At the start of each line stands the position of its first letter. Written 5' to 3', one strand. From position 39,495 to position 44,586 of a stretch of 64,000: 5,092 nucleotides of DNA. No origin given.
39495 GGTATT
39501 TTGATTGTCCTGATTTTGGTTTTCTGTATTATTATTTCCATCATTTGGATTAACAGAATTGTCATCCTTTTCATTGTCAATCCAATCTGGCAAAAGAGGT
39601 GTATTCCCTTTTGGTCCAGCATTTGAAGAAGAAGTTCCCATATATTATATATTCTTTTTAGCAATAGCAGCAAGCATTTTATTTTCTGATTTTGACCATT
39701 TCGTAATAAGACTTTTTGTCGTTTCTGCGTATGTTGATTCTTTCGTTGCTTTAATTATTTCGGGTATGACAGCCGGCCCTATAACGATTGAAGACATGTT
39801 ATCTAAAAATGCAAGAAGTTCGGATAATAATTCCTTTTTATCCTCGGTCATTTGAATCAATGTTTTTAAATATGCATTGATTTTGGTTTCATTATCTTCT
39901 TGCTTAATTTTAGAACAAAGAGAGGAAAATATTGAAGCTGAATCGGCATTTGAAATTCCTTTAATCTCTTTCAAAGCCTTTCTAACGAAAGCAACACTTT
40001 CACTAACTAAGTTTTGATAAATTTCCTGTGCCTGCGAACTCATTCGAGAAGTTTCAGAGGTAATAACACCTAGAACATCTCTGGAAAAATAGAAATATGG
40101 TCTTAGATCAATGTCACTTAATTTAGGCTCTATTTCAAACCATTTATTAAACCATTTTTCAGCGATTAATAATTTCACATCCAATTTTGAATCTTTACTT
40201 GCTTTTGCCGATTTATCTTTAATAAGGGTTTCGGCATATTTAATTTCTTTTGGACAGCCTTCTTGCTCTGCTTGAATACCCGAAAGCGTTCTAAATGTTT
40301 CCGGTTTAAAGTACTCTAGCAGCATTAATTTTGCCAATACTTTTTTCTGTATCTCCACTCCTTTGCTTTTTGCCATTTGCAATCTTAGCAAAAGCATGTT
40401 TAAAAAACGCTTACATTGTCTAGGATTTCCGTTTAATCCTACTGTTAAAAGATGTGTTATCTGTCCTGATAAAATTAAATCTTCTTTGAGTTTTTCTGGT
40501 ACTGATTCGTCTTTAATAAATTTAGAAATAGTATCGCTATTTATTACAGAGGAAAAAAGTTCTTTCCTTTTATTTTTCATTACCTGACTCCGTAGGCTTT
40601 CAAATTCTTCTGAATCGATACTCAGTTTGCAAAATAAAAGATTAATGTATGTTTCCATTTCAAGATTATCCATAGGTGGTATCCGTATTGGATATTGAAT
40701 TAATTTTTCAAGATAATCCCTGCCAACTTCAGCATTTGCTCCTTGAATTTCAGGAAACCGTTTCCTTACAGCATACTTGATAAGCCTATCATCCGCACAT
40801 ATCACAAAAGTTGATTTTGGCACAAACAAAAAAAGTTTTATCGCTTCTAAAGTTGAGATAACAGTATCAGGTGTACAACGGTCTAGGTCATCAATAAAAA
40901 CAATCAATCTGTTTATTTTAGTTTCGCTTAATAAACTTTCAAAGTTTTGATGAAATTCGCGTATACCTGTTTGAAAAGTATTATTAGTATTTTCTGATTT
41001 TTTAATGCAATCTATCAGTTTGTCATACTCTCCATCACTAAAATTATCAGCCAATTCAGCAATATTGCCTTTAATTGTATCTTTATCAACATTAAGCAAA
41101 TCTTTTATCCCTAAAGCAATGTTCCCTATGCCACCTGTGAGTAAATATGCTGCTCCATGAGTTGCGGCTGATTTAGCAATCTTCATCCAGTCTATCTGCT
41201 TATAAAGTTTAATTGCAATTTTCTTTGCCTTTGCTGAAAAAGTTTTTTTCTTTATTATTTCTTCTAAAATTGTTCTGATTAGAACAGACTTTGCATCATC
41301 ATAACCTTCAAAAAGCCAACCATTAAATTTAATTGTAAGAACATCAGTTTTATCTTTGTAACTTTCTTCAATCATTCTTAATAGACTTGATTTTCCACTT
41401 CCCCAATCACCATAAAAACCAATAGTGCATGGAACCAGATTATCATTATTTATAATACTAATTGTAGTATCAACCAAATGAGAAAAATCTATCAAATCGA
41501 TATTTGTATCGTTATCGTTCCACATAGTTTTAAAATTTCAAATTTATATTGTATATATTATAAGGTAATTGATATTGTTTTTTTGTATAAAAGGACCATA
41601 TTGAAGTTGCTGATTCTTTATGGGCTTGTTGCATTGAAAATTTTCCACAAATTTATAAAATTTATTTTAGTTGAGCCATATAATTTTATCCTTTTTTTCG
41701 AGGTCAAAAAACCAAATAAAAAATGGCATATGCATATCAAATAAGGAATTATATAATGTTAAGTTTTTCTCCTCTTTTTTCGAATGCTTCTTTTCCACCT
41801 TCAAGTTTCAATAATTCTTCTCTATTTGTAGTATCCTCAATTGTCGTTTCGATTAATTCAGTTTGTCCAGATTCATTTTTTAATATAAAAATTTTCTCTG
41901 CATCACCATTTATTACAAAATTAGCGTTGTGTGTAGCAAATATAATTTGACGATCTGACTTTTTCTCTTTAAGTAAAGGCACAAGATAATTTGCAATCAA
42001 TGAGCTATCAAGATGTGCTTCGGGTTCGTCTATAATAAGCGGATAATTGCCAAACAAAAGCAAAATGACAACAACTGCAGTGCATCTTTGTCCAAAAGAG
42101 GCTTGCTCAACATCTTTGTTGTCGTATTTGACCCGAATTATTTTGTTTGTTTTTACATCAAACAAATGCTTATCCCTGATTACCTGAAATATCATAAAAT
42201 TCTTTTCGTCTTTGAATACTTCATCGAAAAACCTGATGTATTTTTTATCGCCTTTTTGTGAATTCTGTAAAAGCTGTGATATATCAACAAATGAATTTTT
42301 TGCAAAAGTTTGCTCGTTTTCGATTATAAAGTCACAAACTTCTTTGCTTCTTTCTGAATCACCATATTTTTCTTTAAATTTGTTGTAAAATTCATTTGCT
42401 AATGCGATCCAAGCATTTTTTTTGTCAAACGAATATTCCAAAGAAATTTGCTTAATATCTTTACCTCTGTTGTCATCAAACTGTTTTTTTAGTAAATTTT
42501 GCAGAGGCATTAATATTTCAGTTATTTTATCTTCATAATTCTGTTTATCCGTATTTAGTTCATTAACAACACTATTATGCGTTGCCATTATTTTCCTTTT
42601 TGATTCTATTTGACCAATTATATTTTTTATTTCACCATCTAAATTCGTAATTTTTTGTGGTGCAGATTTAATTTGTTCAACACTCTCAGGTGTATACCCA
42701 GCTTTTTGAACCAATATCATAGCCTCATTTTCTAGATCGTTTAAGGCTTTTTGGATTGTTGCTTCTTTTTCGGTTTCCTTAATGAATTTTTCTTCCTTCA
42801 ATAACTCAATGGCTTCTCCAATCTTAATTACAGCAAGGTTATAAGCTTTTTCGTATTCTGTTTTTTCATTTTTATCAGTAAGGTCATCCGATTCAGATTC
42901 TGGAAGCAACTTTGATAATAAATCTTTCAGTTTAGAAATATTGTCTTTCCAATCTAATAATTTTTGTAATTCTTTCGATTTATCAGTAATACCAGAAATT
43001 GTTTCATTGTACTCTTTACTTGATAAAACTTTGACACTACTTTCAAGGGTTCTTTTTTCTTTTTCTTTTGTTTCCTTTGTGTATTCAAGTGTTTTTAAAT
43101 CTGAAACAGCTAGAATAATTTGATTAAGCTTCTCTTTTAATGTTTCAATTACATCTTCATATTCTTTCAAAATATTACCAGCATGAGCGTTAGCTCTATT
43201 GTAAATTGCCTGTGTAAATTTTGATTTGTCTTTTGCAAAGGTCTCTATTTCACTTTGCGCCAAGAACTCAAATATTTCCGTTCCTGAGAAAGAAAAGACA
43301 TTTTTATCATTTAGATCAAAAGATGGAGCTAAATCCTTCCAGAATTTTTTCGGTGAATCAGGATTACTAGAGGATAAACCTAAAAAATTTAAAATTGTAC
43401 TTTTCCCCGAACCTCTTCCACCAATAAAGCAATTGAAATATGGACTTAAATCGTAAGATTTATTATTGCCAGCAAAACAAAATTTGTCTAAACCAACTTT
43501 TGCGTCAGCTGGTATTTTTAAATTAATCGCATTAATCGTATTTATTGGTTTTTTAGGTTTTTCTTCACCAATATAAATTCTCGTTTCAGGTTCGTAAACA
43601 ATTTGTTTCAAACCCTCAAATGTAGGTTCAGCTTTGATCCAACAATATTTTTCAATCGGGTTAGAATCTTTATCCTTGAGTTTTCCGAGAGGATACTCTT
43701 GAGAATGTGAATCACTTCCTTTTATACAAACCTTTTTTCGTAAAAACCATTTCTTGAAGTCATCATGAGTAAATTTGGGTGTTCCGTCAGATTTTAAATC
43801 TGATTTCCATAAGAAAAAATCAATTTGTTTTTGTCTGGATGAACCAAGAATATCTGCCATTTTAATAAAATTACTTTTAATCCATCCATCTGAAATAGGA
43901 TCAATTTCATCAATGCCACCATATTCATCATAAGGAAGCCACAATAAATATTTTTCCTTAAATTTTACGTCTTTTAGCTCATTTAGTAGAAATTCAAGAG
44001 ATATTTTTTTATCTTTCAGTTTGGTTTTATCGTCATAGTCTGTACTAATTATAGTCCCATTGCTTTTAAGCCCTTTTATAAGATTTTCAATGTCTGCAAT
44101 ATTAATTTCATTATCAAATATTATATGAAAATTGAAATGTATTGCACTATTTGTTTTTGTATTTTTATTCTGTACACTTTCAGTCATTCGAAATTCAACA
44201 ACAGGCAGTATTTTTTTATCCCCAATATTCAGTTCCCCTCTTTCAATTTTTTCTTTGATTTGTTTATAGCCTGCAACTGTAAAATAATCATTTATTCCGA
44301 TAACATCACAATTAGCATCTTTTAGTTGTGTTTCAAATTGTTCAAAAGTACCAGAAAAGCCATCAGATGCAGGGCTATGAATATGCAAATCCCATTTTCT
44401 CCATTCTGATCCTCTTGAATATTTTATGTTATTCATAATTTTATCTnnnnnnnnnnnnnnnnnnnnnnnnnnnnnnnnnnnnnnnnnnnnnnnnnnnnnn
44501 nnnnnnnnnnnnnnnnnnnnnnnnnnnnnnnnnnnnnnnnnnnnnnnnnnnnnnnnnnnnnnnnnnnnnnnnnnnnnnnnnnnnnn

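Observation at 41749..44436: PHP-phosphoesterase / Rad50-like ABC ATPase as terminal gene of the type I R-M operon: candidate R-M-linked guard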

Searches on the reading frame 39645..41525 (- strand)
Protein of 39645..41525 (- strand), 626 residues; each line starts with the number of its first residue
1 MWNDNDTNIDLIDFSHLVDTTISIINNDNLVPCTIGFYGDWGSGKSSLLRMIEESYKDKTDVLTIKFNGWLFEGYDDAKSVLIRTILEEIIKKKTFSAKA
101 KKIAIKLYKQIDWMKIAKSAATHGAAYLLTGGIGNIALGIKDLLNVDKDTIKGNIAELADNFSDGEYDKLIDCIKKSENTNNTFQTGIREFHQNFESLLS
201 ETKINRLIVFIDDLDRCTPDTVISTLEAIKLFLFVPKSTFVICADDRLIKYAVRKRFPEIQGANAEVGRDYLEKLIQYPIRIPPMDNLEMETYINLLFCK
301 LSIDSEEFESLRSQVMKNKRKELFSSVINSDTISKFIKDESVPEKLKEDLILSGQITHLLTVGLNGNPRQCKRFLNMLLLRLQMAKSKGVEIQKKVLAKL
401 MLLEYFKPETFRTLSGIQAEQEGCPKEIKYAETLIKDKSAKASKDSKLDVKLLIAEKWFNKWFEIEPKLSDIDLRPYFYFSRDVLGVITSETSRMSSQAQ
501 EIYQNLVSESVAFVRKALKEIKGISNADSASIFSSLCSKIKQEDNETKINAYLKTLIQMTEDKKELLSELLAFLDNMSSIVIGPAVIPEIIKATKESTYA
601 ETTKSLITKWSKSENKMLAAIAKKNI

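Call 5: search_protein_families(library=pfam, proteins=[window:39645-41525:-], max_evalue=0.01)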
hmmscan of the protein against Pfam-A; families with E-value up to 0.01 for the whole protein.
window:39645-41525:- (626 aa): 3 families
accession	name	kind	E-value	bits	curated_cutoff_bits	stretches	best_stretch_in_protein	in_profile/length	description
PF07693.20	KAP_NTPase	-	8.1e-48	163.6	20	1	20-379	7-287/293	KAP family P-loop domain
PF13191.12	AAA_16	-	2.2e-05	25.4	32.6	1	38-221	30-148/167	AAA ATPase domain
PF00004.35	AAA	-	0.00025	22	21.2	0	186-221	37-73/131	ATPase family associated with various cellular activities (AAA)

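Call 6: search_protein_families(library=ncbifam, proteins=[window:39645-41525:-], max_evalue=0.01)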
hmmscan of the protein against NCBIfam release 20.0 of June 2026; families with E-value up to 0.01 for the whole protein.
window:39645-41525:- (626 aa): 2 families
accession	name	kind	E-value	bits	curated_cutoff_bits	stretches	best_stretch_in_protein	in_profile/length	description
NF041923.1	QatA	equivalog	5.1e-168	560.6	600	1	1-617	2-627/628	Qat anti-phage system ATPase QatA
NF047389.1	ATPase_Sll1717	subfamily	1.6e-06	27.5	75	1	38-216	35-196/454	P-loop ATPase, Sll1717 family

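Call 7: search_protein_families(library=padloc, proteins=[window:39645-41525:-], max_evalue=0.01)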
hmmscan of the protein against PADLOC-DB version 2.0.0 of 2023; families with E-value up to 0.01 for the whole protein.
window:39645-41525:- (626 aa): 8 families
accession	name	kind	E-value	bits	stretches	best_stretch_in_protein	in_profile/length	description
PDLC02209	QatA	-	2.9e-149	496.7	1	3-624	4-637/646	-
PDLC02210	QatA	-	4e-87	291.1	1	1-577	1-571/593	-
PDLC04959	PDC-S20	-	4.9e-26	90.3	1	24-327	33-299/464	-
PDLC02361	PifA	-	1.3e-22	78.2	1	23-289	31-260/720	PifA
PDLC04956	PDC-S20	-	2.7e-15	54.7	1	38-334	39-305/450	-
PDLC04957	PDC-S20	-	6.1e-14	50.3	1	7-282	3-255/446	-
PDLC04958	PDC-S20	-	8.4e-12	43.1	1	15-329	9-305/458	-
PDLC00269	PtuA1|PtuA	-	0.0021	15.4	1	37-113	37-112/446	AAA ATPase domain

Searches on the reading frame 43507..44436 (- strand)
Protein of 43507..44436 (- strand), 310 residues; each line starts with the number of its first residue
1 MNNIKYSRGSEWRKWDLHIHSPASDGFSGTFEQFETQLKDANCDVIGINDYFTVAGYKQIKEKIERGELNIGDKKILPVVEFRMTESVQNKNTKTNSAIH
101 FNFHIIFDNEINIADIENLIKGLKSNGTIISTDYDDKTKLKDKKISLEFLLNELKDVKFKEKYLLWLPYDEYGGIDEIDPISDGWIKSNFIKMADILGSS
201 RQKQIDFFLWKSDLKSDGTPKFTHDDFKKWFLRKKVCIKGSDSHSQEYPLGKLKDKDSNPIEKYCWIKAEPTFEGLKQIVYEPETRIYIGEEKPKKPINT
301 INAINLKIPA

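Call 65: predict_structure(alignment_id=A4)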
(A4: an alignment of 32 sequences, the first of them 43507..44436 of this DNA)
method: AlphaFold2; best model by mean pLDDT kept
length: 310 residues; sequences in the alignment: 32
mean_pLDDT: 87.9   pTM: 0.87
mean pLDDT of the five models: 87.9, 87.5, 86.1, 85.7, 83.7
residues with pLDDT >= 90: 200; 70-90: 75; 50-70: 28; < 50: 7
segments of 3 or more residues with pLDDT < 50: 1-5
pLDDT, mean of each block of 10 residues (from residue 1): 54 96 94 97 97 97 98 97 80 58 95 98 90 91 92 95 91 61 72 91 89 90 88 92 92 87 94 95 93 87 76
secondary structure, 60 per line:
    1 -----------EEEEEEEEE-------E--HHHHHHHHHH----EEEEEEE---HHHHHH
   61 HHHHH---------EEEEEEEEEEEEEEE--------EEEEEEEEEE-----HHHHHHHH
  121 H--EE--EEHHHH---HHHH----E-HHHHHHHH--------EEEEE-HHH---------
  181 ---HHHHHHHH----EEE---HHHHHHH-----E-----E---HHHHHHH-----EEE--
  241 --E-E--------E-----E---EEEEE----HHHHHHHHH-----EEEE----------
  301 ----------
elements in order: E12-20 H31-40 E45-51 H55-65 E75-89 E98-107 H113-121 H130-133 H137-140 H147-154 E163-167 H184-191 E196-198 H202-208 H224-230 E236-238 E264-268 H273-281 E287-290

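Call 69: fold_search(model_id=the predicted structure, library=pdb)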
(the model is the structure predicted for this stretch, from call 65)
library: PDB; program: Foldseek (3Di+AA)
matches with E <= 10: 413; with E <= 0.001: 21
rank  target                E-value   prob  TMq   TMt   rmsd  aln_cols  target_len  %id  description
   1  2anu_B                2.0e-06  1.00  0.39  0.53  11.2       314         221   12  Crystal structure of Predicted metal-dependent phosphoesterase (PHP family) (tm0559) from THERMOTOGA MARITIMA at 2.40  (released 2005-10-18)
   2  7ug9                  2.8e-06  1.00  0.42  0.61   6.9       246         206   15  Crystal structure of RNase AM PHP domain (released 2022-08-31)
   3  9etk                  5.2e-06  1.00  0.41  0.45   9.4       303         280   14  Crystal structure of Vibrio cholerae RNase AM (released 2024-09-11)
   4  2anu_E                6.6e-06  1.00  0.40  0.53  10.6       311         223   12  Crystal structure of Predicted metal-dependent phosphoesterase (PHP family) (tm0559) from THERMOTOGA MARITIMA at 2.40  (released 2005-10-18)
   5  3e0f                  6.6e-06  1.00  0.32  0.34  12.5       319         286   14  Crystal structure of a putative metal-dependent phosphoesterase (bad_1165) from bifidobacterium adolescentis atcc 15703  (released 2008-09-02)
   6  3o0f                  8.0e-06  1.00  0.37  0.39  11.3       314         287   15  Crystal structure of a putative metal-dependent phosphoesterase (BAD_1165) from bifidobacterium adolescentis atcc 15703  (released 2010-08-25)
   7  4iqj_C                3.0e-05  1.00  0.42  0.13   6.2       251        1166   10  Structure of PolIIIalpha-Tauc-DNA complex suggests an atomic model of the replisome (released 2013-03-13)
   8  3f2c_A                3.2e-05  1.00  0.42  0.14   7.2       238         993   12  DNA Polymerase PolC from Geobacillus kaustophilus complex with DNA, dGTP and Mn (released 2009-01-20)
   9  4iqj_A                4.1e-05  1.00  0.42  0.13   6.4       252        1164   10  Structure of PolIIIalpha-Tauc-DNA complex suggests an atomic model of the replisome (released 2013-03-13)
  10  3e0d_A                5.6e-05  1.00  0.44  0.14   7.4       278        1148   10  Insights into the Replisome from the Crystral Structure of the Ternary Complex of the Eubacterial DNA Polymerase III a (released 2008-09-23)
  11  3f2b_A                8.1e-05  1.00  0.37  0.13   4.6       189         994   14  DNA Polymerase PolC from Geobacillus kaustophilus complex with DNA, dGTP, Mg and Zn (released 2009-01-20)
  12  2hpi                  1.5e-04  1.00  0.44  0.14   6.3       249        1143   10  Eubacterial and Eukaryotic Replicative DNA Polymerases are not Homologous: X-ray Structure of DNA Polymerase III (released 2006-09-19)
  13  5lew                  2.1e-04  1.00  0.35  0.13   4.1       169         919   11  DNA polymerase (released 2017-10-25)
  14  4jom                  2.1e-04  1.00  0.42  0.16   6.4       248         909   12  Structure of E. coli Pol III 3mPHP mutant (released 2013-05-29)
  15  4gx9_C                2.1e-04  1.00  0.41  0.40   6.8       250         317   12  Crystal structure of a DNA polymerase III alpha-epsilon chimera (released 2013-04-03)
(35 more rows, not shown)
